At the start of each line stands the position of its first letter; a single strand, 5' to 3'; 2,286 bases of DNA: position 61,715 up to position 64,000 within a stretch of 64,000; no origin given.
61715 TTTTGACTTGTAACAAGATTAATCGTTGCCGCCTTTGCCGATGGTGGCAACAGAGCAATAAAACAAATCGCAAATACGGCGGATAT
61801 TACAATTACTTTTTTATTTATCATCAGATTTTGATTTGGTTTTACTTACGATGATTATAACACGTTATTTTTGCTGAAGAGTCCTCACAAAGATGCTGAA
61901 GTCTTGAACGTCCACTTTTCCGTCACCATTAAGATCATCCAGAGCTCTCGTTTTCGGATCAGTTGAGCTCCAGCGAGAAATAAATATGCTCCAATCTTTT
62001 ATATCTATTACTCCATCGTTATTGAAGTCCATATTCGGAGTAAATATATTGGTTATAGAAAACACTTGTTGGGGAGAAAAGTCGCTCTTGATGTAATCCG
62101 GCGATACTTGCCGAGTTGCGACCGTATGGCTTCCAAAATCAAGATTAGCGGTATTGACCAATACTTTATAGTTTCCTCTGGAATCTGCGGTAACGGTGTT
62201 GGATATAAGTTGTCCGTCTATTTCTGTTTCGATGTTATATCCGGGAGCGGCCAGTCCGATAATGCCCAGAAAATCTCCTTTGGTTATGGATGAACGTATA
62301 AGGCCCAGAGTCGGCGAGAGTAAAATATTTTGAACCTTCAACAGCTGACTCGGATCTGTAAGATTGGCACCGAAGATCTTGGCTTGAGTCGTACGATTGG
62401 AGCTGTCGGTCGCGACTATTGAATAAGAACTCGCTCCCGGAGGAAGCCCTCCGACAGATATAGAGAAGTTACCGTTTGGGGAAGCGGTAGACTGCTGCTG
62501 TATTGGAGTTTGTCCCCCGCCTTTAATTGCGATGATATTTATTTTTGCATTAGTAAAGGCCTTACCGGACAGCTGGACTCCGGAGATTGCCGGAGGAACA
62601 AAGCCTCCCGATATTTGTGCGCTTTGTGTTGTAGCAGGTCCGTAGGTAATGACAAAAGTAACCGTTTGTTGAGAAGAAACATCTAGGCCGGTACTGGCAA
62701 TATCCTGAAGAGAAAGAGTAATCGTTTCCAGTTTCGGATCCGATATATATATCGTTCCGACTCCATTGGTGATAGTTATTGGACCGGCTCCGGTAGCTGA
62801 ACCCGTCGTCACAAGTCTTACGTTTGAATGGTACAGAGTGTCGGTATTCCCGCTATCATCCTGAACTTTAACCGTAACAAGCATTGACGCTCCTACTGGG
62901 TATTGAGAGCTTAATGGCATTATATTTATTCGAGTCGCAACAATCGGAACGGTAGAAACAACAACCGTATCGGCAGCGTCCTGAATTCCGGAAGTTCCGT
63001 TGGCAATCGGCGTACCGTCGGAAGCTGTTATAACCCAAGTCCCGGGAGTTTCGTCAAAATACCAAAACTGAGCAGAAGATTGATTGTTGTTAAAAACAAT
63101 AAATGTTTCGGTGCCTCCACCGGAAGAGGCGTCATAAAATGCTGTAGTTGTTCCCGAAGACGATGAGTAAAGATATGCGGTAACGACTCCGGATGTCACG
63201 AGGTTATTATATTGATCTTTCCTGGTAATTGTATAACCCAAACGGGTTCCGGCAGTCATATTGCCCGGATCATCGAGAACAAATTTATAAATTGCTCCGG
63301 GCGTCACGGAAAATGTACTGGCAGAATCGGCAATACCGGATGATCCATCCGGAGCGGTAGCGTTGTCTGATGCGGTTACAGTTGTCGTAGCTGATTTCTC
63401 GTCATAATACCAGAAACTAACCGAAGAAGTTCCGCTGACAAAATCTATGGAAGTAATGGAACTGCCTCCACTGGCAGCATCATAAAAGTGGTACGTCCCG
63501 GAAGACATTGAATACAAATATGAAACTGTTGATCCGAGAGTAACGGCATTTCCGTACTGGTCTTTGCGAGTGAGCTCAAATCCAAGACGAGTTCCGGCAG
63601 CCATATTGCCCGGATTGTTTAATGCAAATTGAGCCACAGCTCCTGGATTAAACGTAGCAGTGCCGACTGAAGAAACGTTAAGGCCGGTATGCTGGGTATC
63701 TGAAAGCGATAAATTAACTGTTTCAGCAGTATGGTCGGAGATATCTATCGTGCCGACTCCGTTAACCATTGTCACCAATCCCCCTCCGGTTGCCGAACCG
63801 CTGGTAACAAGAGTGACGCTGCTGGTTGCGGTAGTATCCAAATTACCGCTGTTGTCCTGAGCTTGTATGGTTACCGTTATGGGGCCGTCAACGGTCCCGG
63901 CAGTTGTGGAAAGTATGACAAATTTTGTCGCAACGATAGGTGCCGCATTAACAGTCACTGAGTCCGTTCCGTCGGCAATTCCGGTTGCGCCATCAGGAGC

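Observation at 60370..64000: Adjacent dockerin-bearing giant protein and cohesin-like membrane-anchored protein: a candidate cohesin-dockerin surface assembly system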

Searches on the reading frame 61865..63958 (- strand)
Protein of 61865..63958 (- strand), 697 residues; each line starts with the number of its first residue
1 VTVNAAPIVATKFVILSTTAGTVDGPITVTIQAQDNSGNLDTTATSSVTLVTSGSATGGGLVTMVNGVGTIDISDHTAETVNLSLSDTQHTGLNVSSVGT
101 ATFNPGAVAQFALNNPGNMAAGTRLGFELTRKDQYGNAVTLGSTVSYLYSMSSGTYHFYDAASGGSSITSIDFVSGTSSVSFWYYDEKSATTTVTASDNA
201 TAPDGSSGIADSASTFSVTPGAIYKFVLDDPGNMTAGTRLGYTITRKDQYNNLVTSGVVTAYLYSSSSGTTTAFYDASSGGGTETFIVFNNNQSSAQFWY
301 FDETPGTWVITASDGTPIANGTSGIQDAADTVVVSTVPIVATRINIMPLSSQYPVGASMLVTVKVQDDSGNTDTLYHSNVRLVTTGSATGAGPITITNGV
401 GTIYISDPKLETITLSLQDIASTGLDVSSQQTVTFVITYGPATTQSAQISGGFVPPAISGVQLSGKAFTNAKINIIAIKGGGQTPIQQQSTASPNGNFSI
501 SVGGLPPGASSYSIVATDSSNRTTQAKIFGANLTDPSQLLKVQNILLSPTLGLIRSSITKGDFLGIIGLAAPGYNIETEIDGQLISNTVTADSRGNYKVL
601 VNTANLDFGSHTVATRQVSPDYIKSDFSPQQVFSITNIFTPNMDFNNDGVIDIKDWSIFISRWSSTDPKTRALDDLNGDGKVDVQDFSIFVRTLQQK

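Call 4: search_protein_families(library=pfam, proteins=[window:61865-63958:-], max_evalue=1)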
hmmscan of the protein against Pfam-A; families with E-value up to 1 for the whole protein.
window:61865-63958:- (697 aa): 9 families
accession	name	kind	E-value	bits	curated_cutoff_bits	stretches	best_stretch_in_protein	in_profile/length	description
PF00404.24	Dockerin_1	-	5.8e-07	30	22.9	1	643-694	2-56/57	Dockerin type I domain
PF13202.12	EF-hand_5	-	0.0024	17.7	25.9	1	675-690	9-24/25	EF hand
PF17936.7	Big_6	-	0.003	18.2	27.6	1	459-527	13-77/83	Bacterial Ig domain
PF13499.12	EF-hand_7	-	0.0077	17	30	1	643-691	11-66/67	EF-hand domain pair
PF00036.39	EF-hand_1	-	0.0094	15.9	25.4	1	675-693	10-28/29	EF hand domain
PF18565.7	Glyco_hydro2_C5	-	0.016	15.5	32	0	28-57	19-48/103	Glycoside hydrolase family 2 C-terminal domain 5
PF13405.12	EF-hand_6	-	0.016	15.3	25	0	675-693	10-28/30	EF-hand domain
PF02494.22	HYR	-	0.035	14.9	21.7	0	350-373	51-73/81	HYR domain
PF09996.14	DUF2237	-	0.19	12.1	25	1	601-666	25-84/115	Uncharacterized protein conserved in bacteria (DUF2237)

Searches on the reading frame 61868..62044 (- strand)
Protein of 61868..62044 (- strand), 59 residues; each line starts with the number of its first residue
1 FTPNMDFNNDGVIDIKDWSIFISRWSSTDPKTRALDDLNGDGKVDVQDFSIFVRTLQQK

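Call 50: search_solved_structures(query=window:61868-62044:-, max_evalue=1, show_alignments=3)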
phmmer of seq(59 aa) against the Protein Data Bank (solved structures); distinct sequences matched with E-value up to 1: 131 (the best 60 are shown).
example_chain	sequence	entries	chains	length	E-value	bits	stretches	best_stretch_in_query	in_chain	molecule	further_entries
2jnx_A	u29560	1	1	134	0.00036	23.8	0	5-57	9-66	Calcium binding protein 2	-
1jfj_A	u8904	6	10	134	0.0018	21.6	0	4-57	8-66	CALCIUM-BINDING PROTEIN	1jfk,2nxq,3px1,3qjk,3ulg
2m7n_A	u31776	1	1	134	0.002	21.5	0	4-57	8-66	Calcium-binding protein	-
7nmi_B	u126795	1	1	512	0.0039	20.6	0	27-56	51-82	S100P-ANXA2 chimera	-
4up4_A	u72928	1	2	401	0.0068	19.8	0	23-51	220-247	LECTIN PVL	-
2bwm_A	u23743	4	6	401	0.0069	19.8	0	23-51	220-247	PSATHYRELLA VELUTINA LECTIN PVL | PSATHYRELLA VELUTINA LECTIN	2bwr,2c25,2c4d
2y3n_B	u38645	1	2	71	0.012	19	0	4-24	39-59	CELLULOSOMAL FAMILY-48 PROCESSIVE GLYCOSIDE HYDROLASE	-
2yik_A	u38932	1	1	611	0.013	19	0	28-57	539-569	ENDOGLUCANASE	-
6kth_A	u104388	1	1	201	0.017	18.6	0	2-26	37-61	Juvenile hormone diol kinase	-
4fl4_A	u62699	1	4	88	0.019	18.4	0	30-54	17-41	Glycoside hydrolase family 9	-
2jnk_A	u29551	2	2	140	0.02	18.4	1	5-51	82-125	Hyalurononglucosaminidase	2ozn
4zcu_A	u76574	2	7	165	0.02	18.4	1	5-56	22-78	Calcium-binding mitochondrial carrier protein SCaMC-1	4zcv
6tz6_B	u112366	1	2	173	0.022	18.2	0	5-50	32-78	Calcineurin subunit B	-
8uww_C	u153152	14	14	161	0.022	18.2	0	5-54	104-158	Troponin C, slow skeletal and cardiac muscles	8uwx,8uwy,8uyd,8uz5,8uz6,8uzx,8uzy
9k6m_A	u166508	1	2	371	0.024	18.1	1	6-57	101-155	EF-hand domain-containing protein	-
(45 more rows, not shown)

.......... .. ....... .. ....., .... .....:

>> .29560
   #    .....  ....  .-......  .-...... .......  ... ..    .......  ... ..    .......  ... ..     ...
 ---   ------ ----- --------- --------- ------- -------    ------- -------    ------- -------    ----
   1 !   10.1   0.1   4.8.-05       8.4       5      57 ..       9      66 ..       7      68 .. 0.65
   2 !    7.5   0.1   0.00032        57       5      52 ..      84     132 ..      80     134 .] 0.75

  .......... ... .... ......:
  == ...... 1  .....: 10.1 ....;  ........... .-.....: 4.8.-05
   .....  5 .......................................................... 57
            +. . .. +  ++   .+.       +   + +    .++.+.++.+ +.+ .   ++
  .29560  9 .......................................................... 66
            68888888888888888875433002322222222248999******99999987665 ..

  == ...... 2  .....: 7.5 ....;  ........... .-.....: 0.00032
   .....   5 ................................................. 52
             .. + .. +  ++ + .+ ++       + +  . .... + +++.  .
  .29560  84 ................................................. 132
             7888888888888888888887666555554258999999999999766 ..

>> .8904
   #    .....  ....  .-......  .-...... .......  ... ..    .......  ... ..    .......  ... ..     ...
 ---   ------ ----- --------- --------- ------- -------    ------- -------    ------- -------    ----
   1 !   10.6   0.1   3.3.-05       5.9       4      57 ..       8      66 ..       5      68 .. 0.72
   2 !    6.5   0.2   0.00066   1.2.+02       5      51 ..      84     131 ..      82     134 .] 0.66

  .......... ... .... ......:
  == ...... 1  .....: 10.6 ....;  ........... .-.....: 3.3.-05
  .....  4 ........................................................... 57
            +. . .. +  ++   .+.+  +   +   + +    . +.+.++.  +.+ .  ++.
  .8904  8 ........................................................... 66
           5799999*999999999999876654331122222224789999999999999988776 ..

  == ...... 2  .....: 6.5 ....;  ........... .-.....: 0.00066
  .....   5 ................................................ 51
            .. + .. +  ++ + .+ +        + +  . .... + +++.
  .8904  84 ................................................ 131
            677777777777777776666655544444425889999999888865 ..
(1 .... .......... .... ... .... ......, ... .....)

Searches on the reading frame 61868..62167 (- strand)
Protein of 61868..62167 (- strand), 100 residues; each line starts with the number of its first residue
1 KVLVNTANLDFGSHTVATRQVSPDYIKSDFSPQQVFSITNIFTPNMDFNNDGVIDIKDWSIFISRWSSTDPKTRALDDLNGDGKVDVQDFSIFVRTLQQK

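Call 64: find_homologous_proteins(query=A4, max_evalue=0.00001)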
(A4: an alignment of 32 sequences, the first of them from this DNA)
Query A4 (32 sequences) (100 aa, profile of the alignment): 79 proteins with E <= 0.00001 among 3537 candidates.
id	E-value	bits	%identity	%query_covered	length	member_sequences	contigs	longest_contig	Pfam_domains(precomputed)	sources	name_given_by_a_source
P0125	5.4e-37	144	64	99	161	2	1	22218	PF00404.25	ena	-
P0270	1.1e-36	143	54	99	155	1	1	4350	PF00404.25,PF13202.13,PF00036.39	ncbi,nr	ncbi:MAG: hypothetical protein HYT14_01605, partial [Candidatus Liptonbacteria bacterium]|nr:hypothe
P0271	2.1e-36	142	52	99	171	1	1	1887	PF00404.25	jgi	jgi:hypothetical protein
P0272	1.0e-35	140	48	100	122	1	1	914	PF00404.25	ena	-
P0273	2.1e-35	139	53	100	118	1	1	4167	PF00404.25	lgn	-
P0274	2.5e-34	135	48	93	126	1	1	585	PF00404.25,PF13202.13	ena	-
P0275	3.3e-34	135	48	95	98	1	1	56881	PF00404.25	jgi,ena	-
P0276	3.0e-33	132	59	94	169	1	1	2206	-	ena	-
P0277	3.9e-33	131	45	97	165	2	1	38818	PF00404.25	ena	-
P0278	4.0e-32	128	55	99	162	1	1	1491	-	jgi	jgi:hypothetical protein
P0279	1.8e-31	126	55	99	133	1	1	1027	PF00404.25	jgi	jgi:hypothetical protein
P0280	3.1e-31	125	42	94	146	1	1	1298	PF00404.25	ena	-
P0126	2.6e-30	122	48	100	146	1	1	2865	PF00404.25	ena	-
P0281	3.0e-30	122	62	84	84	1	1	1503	PF13405.13,PF00404.25,PF13499.13,PF13202.13,PF00036.39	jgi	jgi:hypothetical protein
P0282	6.5e-30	121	37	97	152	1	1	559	PF00404.25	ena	-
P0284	3.1e-29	119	49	90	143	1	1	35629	PF00404.25,PF13202.13,PF00036.39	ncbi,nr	ncbi:MAG: dockerin type I domain-containing protein [Patescibacteria group bacterium]|nr:dockerin ty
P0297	9.4e-23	98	51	65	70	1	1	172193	PF00404.25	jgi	jgi:hypothetical protein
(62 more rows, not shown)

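Call 65: find_encoding_contigs(protein=P0284, flank=6000, max_places=1)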
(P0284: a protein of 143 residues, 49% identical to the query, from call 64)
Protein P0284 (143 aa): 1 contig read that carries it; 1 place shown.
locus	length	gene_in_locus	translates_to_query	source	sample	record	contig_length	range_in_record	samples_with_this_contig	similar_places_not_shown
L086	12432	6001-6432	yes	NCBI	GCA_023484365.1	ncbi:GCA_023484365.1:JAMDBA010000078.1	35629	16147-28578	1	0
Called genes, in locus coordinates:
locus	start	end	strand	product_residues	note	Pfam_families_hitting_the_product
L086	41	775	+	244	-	PF13365:Trypsin_2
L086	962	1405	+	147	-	PF00293:NUDIX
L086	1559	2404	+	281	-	PF01551:Peptidase_M23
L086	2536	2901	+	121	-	-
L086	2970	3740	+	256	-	PF12705:PDDEXK_1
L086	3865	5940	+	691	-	PF01833:TIG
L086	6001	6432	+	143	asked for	PF00036:EF-hand_1 (faint), PF00404:Dockerin_1, PF13202:EF-hand_5 (faint)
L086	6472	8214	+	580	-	PF19077:Big_13 (faint)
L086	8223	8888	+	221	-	-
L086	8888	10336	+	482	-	PF00672:HAMP (weak), PF00989:PAS, PF08448:PAS_4, PF13188:PAS_8 (weak), PF13426:PAS_9, PF08447:PAS_3, PF00512:HisKA, PF02518:HATPase_c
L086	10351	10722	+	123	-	PF00072:Response_reg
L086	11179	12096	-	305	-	PF01073:3Beta_HSD, PF01370:Epimerase, PF02719:Polysacc_synt_2, PF04321:RmlD_sub_bind, PF05368:NmrA (weak), PF13460:NAD_binding_10 (weak), PF16363:GDP_Man_Dehyd, PF07993:NAD_binding_4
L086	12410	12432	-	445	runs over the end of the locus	PF02397:Bac_transf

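Call 66: find_encoding_contigs(protein=P0297, flank=6000, max_places=1)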
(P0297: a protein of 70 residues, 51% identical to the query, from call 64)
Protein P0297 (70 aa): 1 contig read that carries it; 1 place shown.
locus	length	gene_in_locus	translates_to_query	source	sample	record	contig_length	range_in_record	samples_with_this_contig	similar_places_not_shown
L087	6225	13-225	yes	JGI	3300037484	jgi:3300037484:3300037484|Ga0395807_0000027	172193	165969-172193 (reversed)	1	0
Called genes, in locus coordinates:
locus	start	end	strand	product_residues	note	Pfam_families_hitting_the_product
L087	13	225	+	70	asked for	PF00404:Dockerin_1 (faint)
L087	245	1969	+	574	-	PF00963:Cohesin (weak), PF19077:Big_13 (faint)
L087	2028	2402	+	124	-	PF00072:Response_reg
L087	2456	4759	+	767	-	PF02743:dCache_1, PF00672:HAMP, PF00989:PAS, PF08447:PAS_3, PF08448:PAS_4, PF13426:PAS_9, PF00512:HisKA, PF02518:HATPase_c, +1 more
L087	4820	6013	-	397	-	-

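Call 67: find_encoding_contigs(protein=P0275, flank=6000, max_places=1)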
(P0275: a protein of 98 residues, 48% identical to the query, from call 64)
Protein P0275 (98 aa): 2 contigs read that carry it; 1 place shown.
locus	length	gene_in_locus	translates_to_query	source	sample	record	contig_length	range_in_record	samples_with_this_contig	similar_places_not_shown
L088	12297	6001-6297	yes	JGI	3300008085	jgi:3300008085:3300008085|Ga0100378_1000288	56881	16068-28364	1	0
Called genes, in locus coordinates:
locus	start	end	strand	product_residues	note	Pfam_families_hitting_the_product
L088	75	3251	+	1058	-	PF13188:PAS_8 (faint), PF08448:PAS_4, PF00989:PAS, PF08448:PAS_4 (weak), PF13426:PAS_9, PF00512:HisKA, PF02518:HATPase_c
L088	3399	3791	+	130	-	PF00072:Response_reg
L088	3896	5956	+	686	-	PF18998:Flg_new_2 (weak)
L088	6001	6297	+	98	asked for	PF00404:Dockerin_1 (faint)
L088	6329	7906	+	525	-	PF19077:Big_13 (faint)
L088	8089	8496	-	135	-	PF21549:PRDM2_PR (weak), PF00856:SET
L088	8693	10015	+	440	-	PF01494:FAD_binding_3 (weak), PF03486:HI0933_like, PF07992:Pyr_redox_2, PF00070:Pyr_redox (faint), PF00890:FAD_binding_2, PF01266:DAO (weak), PF12831:FAD_oxidored, PF22780:HI0933_like_1st, +3 more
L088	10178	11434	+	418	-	PF08448:PAS_4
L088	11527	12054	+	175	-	PF09990:DUF2231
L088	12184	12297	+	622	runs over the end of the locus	PF00122:E1-E2_ATPase, PF00702:Hydrolase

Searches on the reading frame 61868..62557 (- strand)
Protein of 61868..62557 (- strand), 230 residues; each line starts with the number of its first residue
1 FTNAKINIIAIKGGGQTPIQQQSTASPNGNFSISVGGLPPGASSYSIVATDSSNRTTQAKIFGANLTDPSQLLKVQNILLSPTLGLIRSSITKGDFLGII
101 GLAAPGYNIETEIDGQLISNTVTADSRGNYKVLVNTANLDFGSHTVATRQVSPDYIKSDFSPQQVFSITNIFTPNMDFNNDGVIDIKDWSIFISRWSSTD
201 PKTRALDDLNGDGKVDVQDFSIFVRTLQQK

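Call 39: find_homologous_proteins(query=window:61868-62557:-)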
Query window:61868-62557:- (230 aa): 6 proteins with E <= 0.001 among 241 candidates.
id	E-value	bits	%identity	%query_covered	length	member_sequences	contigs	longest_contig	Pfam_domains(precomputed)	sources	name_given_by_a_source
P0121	1.6e-63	232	50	99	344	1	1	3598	PF00404.25,PF17936.8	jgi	jgi:hypothetical protein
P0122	1.3e-57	213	45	100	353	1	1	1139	-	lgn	-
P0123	1.9e-55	206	48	93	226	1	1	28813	PF00404.25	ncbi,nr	ncbi:MAG: dockerin type I domain-containing protein, partial [Patescibacteria group bacterium]|nr:do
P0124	1.8e-51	193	44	100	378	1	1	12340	PF01833.31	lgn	-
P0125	1.5e-50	190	55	70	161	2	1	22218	PF00404.25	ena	-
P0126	1.0e-33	135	46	63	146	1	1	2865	PF00404.25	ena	-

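Call 48: predict_structure(alignment_id=A3)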
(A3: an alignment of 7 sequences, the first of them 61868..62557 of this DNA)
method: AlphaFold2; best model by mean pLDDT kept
length: 230 residues; sequences in the alignment: 7
mean_pLDDT: 81.3   pTM: 0.60
mean pLDDT of the five models: 81.3, 75.9, 74.8, 73.9, 72.3
residues with pLDDT >= 90: 45; 70-90: 158; 50-70: 27; < 50: 0
segments of 3 or more residues with pLDDT < 50: none
pLDDT, mean of each block of 10 residues (from residue 1): 77 71 79 79 82 74 76 70 87 89 91 92 90 91 93 88 86 66 79 84 78 78 71
secondary structure, 60 per line:
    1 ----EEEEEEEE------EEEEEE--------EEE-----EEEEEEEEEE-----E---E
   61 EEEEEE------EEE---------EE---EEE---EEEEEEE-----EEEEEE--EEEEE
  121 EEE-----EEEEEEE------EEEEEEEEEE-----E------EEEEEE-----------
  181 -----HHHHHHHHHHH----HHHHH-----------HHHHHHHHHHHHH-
elements in order: E5-12 E19-24 E33-35 E41-50 E60-66 E73-75 E90-92 E96-102 E108-113 E116-123 E129-135 E142-151 E164-169 H186-196 H201-205 H217-229

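Call 52: fold_search(model_id=the predicted structure, library=pdb)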
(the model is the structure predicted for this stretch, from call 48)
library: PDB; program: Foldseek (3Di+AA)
matches with E <= 10: 1606; with E <= 0.001: 37
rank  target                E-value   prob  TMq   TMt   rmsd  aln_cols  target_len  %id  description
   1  7dm0_A                5.2e-07  1.00  0.30  0.39  17.3       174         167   22  Biofilm associated protein - C region (released 2021-12-15)
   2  4p99_A                4.6e-05  1.00  0.26  0.16  25.2       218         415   14  Ca2+-stabilized adhesin helps an Antarctic bacterium reach out and bind ice (released 2014-06-18)
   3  5irb_B                7.5e-05  1.00  0.27  0.21  24.1       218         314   14  Structural insight into host cell surface retention of a 1.5-MDa bacterial ice-binding adhesin (released 2017-07-19)
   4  5irb_A                1.0e-04  1.00  0.27  0.21  24.9       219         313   14  Structural insight into host cell surface retention of a 1.5-MDa bacterial ice-binding adhesin (released 2017-07-19)
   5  7c7u_B                1.3e-04  1.00  0.27  0.12  11.2       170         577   21  Biofilm associated protein - BSP domain (released 2021-05-12)
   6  2dli                  1.5e-04  1.00  0.33  0.38  17.0       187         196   14  KILLER IMMUNOGLOBULIN RECEPTOR 2DL2,TRIGONAL FORM (released 2000-01-13)
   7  7ptp_A                1.7e-04  1.00  0.30  0.11  13.8       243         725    9  In-situ structure of pentameric S-layer protein (released 2021-12-15)
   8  3pdd                  1.7e-04  1.00  0.29  0.34  16.6       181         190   15  Structures of Clostridium thermocellum CbhA fibronectin(III)-like modules (released 2011-11-23)
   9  8v2a_B                2.0e-04  0.99  0.24  0.27  15.8       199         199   12  Cryo-EM structure of human type I OSM receptor complex: model for assembly core region (released 2024-11-20)
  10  6pa1_D                2.5e-04  1.00  0.31  0.37  15.5       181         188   12  Killer cell immunoglobulin-like receptor 2DL2 in complex with HLA-C*07:02 (released 2020-12-16)
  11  6pa1_H                2.9e-04  1.00  0.32  0.39  15.8       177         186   11  Killer cell immunoglobulin-like receptor 2DL2 in complex with HLA-C*07:02 (released 2020-12-16)
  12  9e7m_Ja               2.9e-04  1.00  0.29  0.09  16.6       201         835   11  In situ cryoEM structure of bacteriophage Ur-lambda tail tip complex (released 2025-11-05)
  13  1bqu_A                2.9e-04  0.99  0.26  0.28  15.7       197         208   12  CYTOKYNE-BINDING REGION OF GP130 (released 1998-08-26)
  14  6tqd_E                3.4e-04  1.00  0.26  0.29  16.1       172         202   10  D00-D0 domain of Intimin (released 2021-01-13)
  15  6tqd_F                3.8e-04  1.00  0.31  0.34  15.5       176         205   11  D00-D0 domain of Intimin (released 2021-01-13)
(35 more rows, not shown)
